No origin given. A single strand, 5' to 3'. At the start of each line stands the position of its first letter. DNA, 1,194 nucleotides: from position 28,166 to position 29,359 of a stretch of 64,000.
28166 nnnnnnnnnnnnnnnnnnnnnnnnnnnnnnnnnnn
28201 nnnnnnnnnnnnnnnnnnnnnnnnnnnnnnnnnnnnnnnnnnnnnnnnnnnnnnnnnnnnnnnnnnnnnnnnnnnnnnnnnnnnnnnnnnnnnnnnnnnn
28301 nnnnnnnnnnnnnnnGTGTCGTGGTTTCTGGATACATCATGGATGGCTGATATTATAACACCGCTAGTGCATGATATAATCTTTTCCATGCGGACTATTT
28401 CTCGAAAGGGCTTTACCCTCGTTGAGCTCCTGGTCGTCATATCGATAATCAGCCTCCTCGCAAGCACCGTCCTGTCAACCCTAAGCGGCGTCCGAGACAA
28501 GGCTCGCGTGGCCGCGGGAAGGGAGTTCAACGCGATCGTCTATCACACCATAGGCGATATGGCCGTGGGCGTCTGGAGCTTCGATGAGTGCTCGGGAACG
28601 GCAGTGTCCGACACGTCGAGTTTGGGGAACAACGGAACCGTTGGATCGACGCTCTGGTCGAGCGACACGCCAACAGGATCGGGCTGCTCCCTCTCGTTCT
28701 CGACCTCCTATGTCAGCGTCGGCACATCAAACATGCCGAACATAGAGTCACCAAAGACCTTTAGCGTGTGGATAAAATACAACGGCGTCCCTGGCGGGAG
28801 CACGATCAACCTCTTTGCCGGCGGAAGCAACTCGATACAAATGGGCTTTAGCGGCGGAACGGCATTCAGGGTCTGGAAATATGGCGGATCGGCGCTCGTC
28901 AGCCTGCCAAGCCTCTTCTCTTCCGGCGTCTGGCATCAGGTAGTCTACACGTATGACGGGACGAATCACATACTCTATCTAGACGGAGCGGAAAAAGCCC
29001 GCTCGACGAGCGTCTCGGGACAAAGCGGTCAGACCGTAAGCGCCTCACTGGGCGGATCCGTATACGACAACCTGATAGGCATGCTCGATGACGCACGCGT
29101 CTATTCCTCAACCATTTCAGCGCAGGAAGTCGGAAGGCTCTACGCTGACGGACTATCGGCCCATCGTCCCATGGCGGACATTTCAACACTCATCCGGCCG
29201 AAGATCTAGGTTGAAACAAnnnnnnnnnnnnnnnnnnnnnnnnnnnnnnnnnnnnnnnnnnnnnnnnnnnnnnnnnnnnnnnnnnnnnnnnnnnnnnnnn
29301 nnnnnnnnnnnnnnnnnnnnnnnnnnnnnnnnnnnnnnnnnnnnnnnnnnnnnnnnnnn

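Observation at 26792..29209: Cluster of three prepilin-type proteins with adhesin-like C-terminal domains (DUF1566/Lcl-like and two LamG-like), first one translationally coupled to cysS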

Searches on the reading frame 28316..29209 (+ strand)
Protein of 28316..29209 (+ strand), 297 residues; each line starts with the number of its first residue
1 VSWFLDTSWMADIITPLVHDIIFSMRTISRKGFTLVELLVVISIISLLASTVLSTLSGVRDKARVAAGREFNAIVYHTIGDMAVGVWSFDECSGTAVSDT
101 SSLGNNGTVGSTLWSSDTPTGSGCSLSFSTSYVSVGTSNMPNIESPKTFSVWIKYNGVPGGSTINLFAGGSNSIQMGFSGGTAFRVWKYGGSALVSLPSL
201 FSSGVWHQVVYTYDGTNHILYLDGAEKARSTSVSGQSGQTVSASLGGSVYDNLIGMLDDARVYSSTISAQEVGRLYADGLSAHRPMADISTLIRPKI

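Call 3: search_protein_families(library=pfam, proteins=[window:28316-29209:+], max_evalue=0.1)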
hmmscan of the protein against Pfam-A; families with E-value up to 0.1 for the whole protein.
window:28316-29209:+ (297 aa): 4 families
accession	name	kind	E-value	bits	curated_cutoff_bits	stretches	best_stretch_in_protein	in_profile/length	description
PF13385.13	Laminin_G_3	-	4.4e-21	76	27.6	1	130-272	4-150/151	Concanavalin A-like lectin/glucanases superfamily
PF07963.17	N_methyl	-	3.2e-07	30.1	21.2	1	30-52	4-26/27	Prokaryotic N-terminal methylation motif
PF00054.30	Laminin_G_1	-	0.0091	16.7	24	1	188-238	37-87/131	Laminin G domain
PF02210.31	Laminin_G_2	-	0.01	16.7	22.9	1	171-248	18-99/126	Laminin G domain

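Call 4: search_protein_families(library=ncbifam, proteins=[window:28316-29209:+], max_evalue=0.1)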
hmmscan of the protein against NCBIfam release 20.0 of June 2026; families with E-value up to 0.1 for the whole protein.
window:28316-29209:+ (297 aa): 16 families
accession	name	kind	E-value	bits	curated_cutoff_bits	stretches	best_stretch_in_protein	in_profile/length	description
NF052521.1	TafC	equivalog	8.8e-10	38.2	410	1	78-278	143-362/373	TafC family fimbrial protein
TIGR02532.1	IV_pilin_GFxxxE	domain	1.9e-07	30.7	16.3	1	30-52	1-23/24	prepilin-type N-terminal cleavage/methylation domain-containing protein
TIGR01708.2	typeII_sec_gspH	equivalog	2.9e-06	27.4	80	1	31-65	2-36/169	type II secretion system minor pseudopilin GspH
TIGR01710.1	typeII_sec_gspG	equivalog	1.9e-05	24.7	88.85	1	31-66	1-36/134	type II secretion system major pseudopilin GspG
NF041013.1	T4P_ComGE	equivalog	5.1e-05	23.3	49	1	31-63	4-36/83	competence type IV pilus minor pilin ComGE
NF007862.0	PRK10574.1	equivalog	0.00036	20.7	138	1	30-60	4-34/145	prepilin peptidase-dependent pilin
NF040999.1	pilin_ComGC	equivalog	0.00048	20.3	75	1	31-50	2-21/84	competence type IV pilus major pilin ComGC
TIGR01707.1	gspI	equivalog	0.0015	19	44.35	1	32-65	1-34/101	type II secretion system minor pseudopilin GspI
NF007800.0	PRK10506.1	equivalog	0.0018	18.1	158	1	29-64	7-42/163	prepilin peptidase-dependent protein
TIGR02596.1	TIGR02596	subfamily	0.0024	18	70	1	33-57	1-25/196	Verru_Chthon cassette protein D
NF040982.1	ComGD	equivalog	0.003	18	70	1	31-55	2-26/139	competence type IV pilus minor pilin ComGD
TIGR01711.1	gspJ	equivalog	0.0064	16.3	64.85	1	31-70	1-40/192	type II secretion system minor pseudopilin GspJ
NF041002.1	pilin_ComGF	equivalog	0.0096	16.2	80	1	31-57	2-28/139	competence type IV pilus minor pilin ComGF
TIGR02599.1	TIGR02599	subfamily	0.016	14.5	256.5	1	32-69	1-38/361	Verru_Chthon cassette protein C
NF041775.1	typeIV_PilA_Myxo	equivalog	0.019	14.9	400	1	30-54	10-34/214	type IV pilin protein PilA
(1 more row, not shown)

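Call 18: find_homologous_proteins(query=window:28388-29209:+)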
Query window:28388-29209:+ (273 aa): 163 proteins with E <= 0.001 among 3824 candidates; the best 120 are listed.
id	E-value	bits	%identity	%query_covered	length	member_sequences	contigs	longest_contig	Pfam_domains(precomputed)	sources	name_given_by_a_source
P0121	3.1e-171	586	100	100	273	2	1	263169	PF07963.18,PF13385.14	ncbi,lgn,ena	ncbi:MAG: LamG-like jellyroll fold domain-containing protein [Candidatus Paceibacterota bacterium]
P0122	1.0e-88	315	53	96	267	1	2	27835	PF07963.18,PF13385.14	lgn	-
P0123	1.0e-47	181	43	91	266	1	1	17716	PF07963.18,PF13385.14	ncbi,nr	ncbi:MAG TPA: LamG domain-containing protein [Candidatus Paceibacterota bacterium]|nr:LamG domain-co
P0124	5.1e-46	175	41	95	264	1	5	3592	PF07963.18,PF13385.14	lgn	-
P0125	2.3e-44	170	38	96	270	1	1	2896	PF07963.18,PF13385.14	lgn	-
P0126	2.7e-44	170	41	91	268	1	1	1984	PF07963.18,PF13385.14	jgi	jgi:prepilin-type N-terminal cleavage/methylation domain-containing protein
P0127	5.5e-44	169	43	94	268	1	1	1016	PF07963.18,PF13385.14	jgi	jgi:prepilin-type N-terminal cleavage/methylation domain-containing protein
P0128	9.0e-44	168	40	96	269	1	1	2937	PF07963.18,PF13385.14,PF12657.14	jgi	jgi:prepilin-type N-terminal cleavage/methylation domain-containing protein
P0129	7.5e-43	165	39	93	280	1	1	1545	PF07963.18,PF13385.14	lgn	-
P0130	5.3e-42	162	41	92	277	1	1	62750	PF07963.18,PF07953.21,PF13385.14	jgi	jgi:prepilin-type N-terminal cleavage/methylation domain-containing protein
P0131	1.8e-41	160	37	94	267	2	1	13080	PF07963.18,PF13385.14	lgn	-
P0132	9.8e-41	158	41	92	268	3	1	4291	PF13385.14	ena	-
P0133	1.9e-40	157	41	95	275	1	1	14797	PF07963.18,PF13385.14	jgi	jgi:prepilin-type N-terminal cleavage/methylation domain-containing protein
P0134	3.5e-40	156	40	94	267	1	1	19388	PF07963.18,PF13385.14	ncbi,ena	-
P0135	6.0e-40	155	39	92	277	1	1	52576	PF07963.18,PF07953.21,PF13385.14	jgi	jgi:prepilin-type N-terminal cleavage/methylation domain-containing protein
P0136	1.5e-39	154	41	92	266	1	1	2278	PF07963.18,PF13385.14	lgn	-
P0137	2.0e-39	154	42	96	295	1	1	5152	PF07963.18,PF13385.14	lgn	-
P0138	2.7e-39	153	37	95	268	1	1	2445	PF07963.18,PF13385.14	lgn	-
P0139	3.6e-39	153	39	94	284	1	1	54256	PF07963.18,PF13385.14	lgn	-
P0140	4.5e-39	152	40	95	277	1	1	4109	PF07963.18,PF13385.14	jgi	jgi:prepilin-type N-terminal cleavage/methylation domain-containing protein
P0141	7.3e-39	152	41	91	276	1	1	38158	PF07963.18,PF07953.21,PF13385.14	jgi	jgi:prepilin-type N-terminal cleavage/methylation domain-containing protein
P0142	8.6e-39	152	37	94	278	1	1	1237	PF07963.18,PF13385.14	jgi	jgi:prepilin-type N-terminal cleavage/methylation domain-containing protein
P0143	2.5e-38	150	39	93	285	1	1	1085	PF07963.18,PF13385.14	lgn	-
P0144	4.1e-38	149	39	93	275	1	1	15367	PF07963.18,PF13385.14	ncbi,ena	-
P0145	8.1e-38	148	38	93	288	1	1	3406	PF07963.18,PF07953.21,PF13385.14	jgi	-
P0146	2.7e-37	147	40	90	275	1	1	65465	PF07963.18,PF07953.21,PF13385.14,PF02210.32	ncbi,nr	ncbi:MAG: prepilin-type N-terminal cleavage/methylation domain-containing protein [Candidatus Taylor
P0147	5.1e-37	146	36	94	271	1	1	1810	PF07963.18,PF13385.14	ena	-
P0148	5.3e-37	146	37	96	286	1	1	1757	PF07963.18,PF13385.14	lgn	-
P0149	3.0e-36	143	36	94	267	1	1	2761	PF07963.18,PF13385.14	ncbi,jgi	-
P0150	4.2e-36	143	36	92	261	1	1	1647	PF07963.18,PF13385.14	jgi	-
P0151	6.3e-36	142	35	94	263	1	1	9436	PF07963.18,PF13385.14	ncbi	-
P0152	7.3e-36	142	35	94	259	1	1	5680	PF07963.18,PF13385.14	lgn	-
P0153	7.8e-36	142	39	95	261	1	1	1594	PF07963.18,PF13385.14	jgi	jgi:prepilin-type N-terminal cleavage/methylation domain-containing protein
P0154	8.8e-36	142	38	90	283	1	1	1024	PF07963.18,PF07953.21,PF13385.14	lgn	-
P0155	1.3e-35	141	38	95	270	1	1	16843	PF07963.18,PF13385.14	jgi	jgi:prepilin-type N-terminal cleavage/methylation domain-containing protein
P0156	1.4e-35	141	39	96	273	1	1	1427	PF07963.18,PF13385.14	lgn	-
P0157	1.5e-35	141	35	96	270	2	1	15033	PF07963.18,PF13385.14,PF02210.32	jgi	jgi:prepilin-type N-terminal cleavage/methylation domain-containing protein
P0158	4.3e-35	139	37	91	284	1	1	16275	PF07963.18,PF13385.14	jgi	jgi:prepilin-type N-terminal cleavage/methylation domain-containing protein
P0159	6.8e-35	139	38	93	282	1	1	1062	PF07963.18,PF13385.14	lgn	-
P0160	7.9e-35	139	35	97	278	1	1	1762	PF07963.18,PF13385.14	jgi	-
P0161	8.8e-35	138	37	94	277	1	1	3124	PF13385.14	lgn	-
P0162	1.2e-34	138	37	92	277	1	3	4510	PF07963.18,PF13385.14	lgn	-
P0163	2.1e-34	137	38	95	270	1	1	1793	PF07963.18,PF13385.14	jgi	jgi:prepilin-type N-terminal cleavage/methylation domain-containing protein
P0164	2.7e-34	137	38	92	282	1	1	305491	PF07963.18,PF13385.14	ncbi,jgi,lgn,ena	ncbi:MAG: LamG-like jellyroll fold domain-containing protein [Candidatus Paceibacterota bacterium]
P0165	3.1e-34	137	35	93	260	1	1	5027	PF07963.18,PF13385.14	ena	-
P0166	3.5e-34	136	36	94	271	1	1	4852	PF07963.18,PF13385.14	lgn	-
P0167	4.1e-34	136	35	93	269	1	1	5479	PF07963.18,PF13385.14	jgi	jgi:prepilin-type N-terminal cleavage/methylation domain-containing protein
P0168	6.5e-34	136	39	92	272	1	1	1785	PF07963.18,PF13385.14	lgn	-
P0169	9.3e-34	135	38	94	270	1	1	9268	PF07963.18,PF13385.14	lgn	-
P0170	1.1e-33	135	35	97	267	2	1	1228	PF07963.18,PF13385.14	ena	-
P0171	1.3e-33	135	36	97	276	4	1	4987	PF07963.18,PF13385.14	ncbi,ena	-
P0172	2.0e-33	134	33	92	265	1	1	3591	PF07963.18,PF13385.14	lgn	-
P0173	3.2e-33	133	36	91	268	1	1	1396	PF07963.18,PF13385.14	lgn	-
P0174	3.3e-33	133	35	95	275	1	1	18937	PF07963.18,PF07953.21,PF13385.14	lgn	-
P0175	4.8e-33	133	34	93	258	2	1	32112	PF07963.18,PF13385.14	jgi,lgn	jgi:prepilin-type N-terminal cleavage/methylation domain-containing protein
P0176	8.0e-33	132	39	72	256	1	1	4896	PF07963.18,PF13385.14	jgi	jgi:prepilin-type N-terminal cleavage/methylation domain-containing protein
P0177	8.3e-33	132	38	94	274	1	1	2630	PF07963.18,PF13385.14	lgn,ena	-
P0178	1.2e-32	131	36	95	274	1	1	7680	PF07963.18,PF13385.14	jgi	jgi:prepilin-type N-terminal cleavage/methylation domain-containing protein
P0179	1.3e-32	131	35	96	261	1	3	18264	PF07963.18,PF13385.14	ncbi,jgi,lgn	-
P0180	1.6e-32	131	38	95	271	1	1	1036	PF07963.18,PF07953.21,PF13385.14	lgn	-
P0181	1.8e-32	131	37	92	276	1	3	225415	PF07963.18,PF13385.14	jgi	jgi:prepilin-type N-terminal cleavage/methylation domain-containing protein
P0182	1.9e-32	131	38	93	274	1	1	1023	PF07963.18,PF07953.21,PF13385.14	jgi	jgi:prepilin-type N-terminal cleavage/methylation domain-containing protein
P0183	2.8e-32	130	38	91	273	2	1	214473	PF07963.18,PF13385.14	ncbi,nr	ncbi:MAG: LamG domain-containing protein [Candidatus Taylorbacteria bacterium]|nr:LamG domain-contai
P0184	3.4e-32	130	35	95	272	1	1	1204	PF07963.18,PF13385.14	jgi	jgi:prepilin-type N-terminal cleavage/methylation domain-containing protein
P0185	5.2e-32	129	54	47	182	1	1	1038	PF07963.18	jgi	jgi:prepilin-type N-terminal cleavage/methylation domain-containing protein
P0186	6.9e-32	129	36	93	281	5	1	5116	PF07963.18,PF13385.14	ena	-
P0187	7.3e-32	129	35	92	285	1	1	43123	PF07963.18,PF13385.14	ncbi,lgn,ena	-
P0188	8.4e-32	129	37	92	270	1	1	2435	PF07963.18,PF13385.14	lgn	-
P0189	2.4e-31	127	35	94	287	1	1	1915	PF07963.18,PF13385.14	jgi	jgi:prepilin-type N-terminal cleavage/methylation domain-containing protein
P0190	2.9e-31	127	34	91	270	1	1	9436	PF07963.18,PF13385.14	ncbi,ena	-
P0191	5.6e-31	126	36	90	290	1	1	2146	PF07963.18,PF13385.14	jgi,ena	-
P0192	6.0e-31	126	36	93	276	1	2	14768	PF07963.18,PF13385.14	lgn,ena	-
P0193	6.2e-31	126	34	96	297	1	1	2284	PF07963.18,PF13385.14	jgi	jgi:prepilin-type N-terminal cleavage/methylation domain-containing protein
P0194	6.8e-31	126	34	94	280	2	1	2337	PF07953.21,PF13385.14,PF02210.32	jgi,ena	-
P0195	1.5e-30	124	34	95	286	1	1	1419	PF07963.18,PF13385.14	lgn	-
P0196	2.7e-30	124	36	91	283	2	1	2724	PF07963.18,PF13385.14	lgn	-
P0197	3.7e-30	123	34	93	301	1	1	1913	PF07963.18,PF13385.14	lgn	-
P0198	5.2e-30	123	36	92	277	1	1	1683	PF07963.18,PF13385.14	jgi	-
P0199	5.5e-30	123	38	93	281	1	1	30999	PF07963.18,PF13385.14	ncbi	-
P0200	1.1e-29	122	35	93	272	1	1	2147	PF07963.18,PF13385.14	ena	-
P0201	1.5e-29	121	35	92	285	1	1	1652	PF07963.18,PF13385.14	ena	-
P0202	1.6e-29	121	33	95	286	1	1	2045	PF07963.18,PF07953.21,PF13385.14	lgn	-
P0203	5.0e-29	120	36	87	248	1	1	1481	PF07963.18,PF13385.14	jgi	jgi:prepilin-type N-terminal cleavage/methylation domain-containing protein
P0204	6.0e-29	119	36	93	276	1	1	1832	PF07963.18,PF13385.14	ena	-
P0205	7.7e-29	119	38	92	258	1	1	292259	PF07963.18,PF13385.14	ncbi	ncbi:MAG: LamG-like jellyroll fold domain-containing protein [Patescibacteria group bacterium]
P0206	1.2e-28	118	32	95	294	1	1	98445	PF07963.18,PF13385.14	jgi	jgi:prepilin-type N-terminal cleavage/methylation domain-containing protein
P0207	3.0e-28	117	35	95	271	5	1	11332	PF07963.18,PF13385.14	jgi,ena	-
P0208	3.2e-28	117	40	85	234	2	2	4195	PF07963.18,PF13385.14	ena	-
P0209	3.4e-28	117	35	90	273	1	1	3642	PF07963.18,PF13385.14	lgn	-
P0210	3.7e-28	117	31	93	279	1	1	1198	PF07963.18,PF13385.14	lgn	-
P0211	6.2e-28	116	34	95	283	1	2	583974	PF07963.18,PF07953.21,PF13385.14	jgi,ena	-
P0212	6.5e-28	116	32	96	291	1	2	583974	PF07963.18,PF07953.21,PF13385.14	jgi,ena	-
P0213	2.7e-27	114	37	93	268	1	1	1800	PF07963.18,PF13385.14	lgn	-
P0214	5.3e-27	113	38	88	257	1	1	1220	PF07963.18,PF13385.14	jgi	jgi:prepilin-type N-terminal cleavage/methylation domain-containing protein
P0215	5.6e-27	113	34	94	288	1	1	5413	PF07963.18,PF07953.21,PF13385.14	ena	-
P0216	7.4e-27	112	34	94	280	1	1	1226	PF07963.18,PF13385.14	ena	-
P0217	1.3e-26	112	35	90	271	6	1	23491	PF07963.18,PF13385.14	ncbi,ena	-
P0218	3.0e-26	110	35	92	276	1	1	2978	PF07963.18,PF07953.21,PF13385.14,PF02210.32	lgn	-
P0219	2.2e-25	108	36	87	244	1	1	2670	PF07963.18,PF13385.14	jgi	jgi:prepilin-type N-terminal cleavage/methylation domain-containing protein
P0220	8.7e-25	106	34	74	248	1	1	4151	PF07963.18,PF13385.14,PF02210.32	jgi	jgi:prepilin-type N-terminal cleavage/methylation domain-containing protein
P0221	1.5e-24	105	33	95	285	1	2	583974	PF07963.18,PF13385.14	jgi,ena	-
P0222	2.1e-24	104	33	94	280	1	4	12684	PF07963.18,PF13385.14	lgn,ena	-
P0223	1.2e-23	102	31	95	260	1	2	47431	PF07963.18,PF13385.14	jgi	jgi:prepilin-type N-terminal cleavage/methylation domain-containing protein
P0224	1.2e-23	102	32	94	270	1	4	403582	PF07963.18,PF13385.14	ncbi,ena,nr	ncbi:prepilin-type N-terminal cleavage/methylation domain-containing protein [Candidatus Parcubacter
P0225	4.4e-23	100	37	88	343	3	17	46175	PF07963.18,PF13385.14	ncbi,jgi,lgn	jgi:prepilin-type N-terminal cleavage/methylation domain-containing protein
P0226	5.5e-23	100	37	88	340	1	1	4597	PF07963.18,PF13385.14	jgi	jgi:prepilin-type N-terminal cleavage/methylation domain-containing protein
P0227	1.7e-22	98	35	92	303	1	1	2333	PF07963.18,PF07953.21,PF13385.14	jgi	jgi:large repetitive protein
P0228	3.6e-22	97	34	95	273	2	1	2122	PF13385.14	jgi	jgi:prepilin-type N-terminal cleavage/methylation domain-containing protein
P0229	5.6e-22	96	29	93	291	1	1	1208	PF07963.18,PF07953.21,PF13385.14,PF02210.32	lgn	-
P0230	6.0e-22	96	30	93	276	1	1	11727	PF07963.18,PF07953.21,PF13385.14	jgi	jgi:prepilin-type N-terminal cleavage/methylation domain-containing protein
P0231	1.2e-21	95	32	85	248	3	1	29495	PF07963.18,PF13385.14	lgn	-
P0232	2.0e-21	95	34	86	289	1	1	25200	PF07963.18,PF13385.14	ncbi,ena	-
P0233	2.4e-21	94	30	93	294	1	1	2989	PF07963.18,PF13385.14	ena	-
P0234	3.1e-21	94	32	93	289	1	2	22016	PF07963.18,PF07953.21,PF13385.14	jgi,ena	-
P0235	3.1e-21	94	32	94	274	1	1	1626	PF07963.18,PF13385.14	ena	-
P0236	3.8e-21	94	34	87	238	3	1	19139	PF07963.18,PF13385.14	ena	-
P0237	6.7e-21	93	33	94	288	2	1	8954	PF07963.18,PF13385.14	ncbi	-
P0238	2.7e-20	91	33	87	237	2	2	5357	PF07963.18,PF13385.14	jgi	jgi:prepilin-type N-terminal cleavage/methylation domain-containing protein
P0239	3.9e-20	90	31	86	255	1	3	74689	PF07963.18,PF13385.14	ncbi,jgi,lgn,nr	ncbi:prepilin-type N-terminal cleavage/methylation domain-containing protein [Candidatus Saccharibac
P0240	7.5e-20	89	33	93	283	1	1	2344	PF07963.18,PF00354.25,PF13385.14,PF02210.32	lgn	-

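Call 25: find_encoding_contigs(protein=P0122, flank=10000, max_places=3)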
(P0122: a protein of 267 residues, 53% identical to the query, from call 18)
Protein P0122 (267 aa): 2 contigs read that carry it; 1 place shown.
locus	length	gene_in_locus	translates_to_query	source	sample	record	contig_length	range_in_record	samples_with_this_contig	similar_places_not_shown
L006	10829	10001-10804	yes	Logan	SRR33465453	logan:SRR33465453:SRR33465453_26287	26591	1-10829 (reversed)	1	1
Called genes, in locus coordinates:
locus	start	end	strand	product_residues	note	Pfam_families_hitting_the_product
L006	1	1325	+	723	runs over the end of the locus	PF04932:Wzy_C, PF00515:TPR_1 (faint), PF14559:TPR_19 (faint), PF14561:TPR_20 (faint), PF07719:TPR_2 (faint), PF21033:RMD1-3 (faint), PF23914:TPR_CcmH_CycH (faint), PF13181:TPR_8 (faint), +5 more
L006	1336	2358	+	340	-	PF01565:FAD_binding_4, PF02873:MurB_C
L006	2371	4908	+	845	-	PF07517:SecA_DEAD, PF01043:SecA_PP_bind, PF21090:P-loop_SecA, PF07516:SecA_SW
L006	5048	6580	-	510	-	PF01676:Metalloenzyme, PF06415:iPGM_N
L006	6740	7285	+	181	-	-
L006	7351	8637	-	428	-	PF03952:Enolase_N, PF00113:Enolase_C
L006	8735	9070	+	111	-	PF04020:Phage_holin_4_2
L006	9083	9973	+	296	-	PF03690:MYG1_exonuc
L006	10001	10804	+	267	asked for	PF07963:N_methyl (weak), PF13385:Laminin_G_3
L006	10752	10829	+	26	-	?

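Call 33: predict_structure(alignment_id=A2)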
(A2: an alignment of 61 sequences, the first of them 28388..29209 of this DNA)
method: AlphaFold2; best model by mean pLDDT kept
length: 273 residues; sequences in the alignment: 61
mean_pLDDT: 85.5   pTM: 0.77
mean pLDDT of the five models: 85.5, 83.9, 83.5, 82.3, 81.9
residues with pLDDT >= 90: 136; 70-90: 100; 50-70: 34; < 50: 3
segments of 3 or more residues with pLDDT < 50: 1-3
pLDDT, mean of each block of 10 residues (from residue 1): 58 92 91 81 75 77 95 93 89 91 92 86 95 84 77 86 90 88 95 96 90 74 88 95 94 82 59 67
secondary structure, 60 per line:
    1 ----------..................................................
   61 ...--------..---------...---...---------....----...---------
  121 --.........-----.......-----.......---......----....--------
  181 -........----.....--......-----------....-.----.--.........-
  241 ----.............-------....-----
elements in order: H11-58 E59-63 E83-85 E89-91 E101-104 E109-111 E123-131 E137-143 E149-155 E159-164 E169-172 E182-189 E194-198 E201-206 E218-221 E231-239 H245-257 H265-268
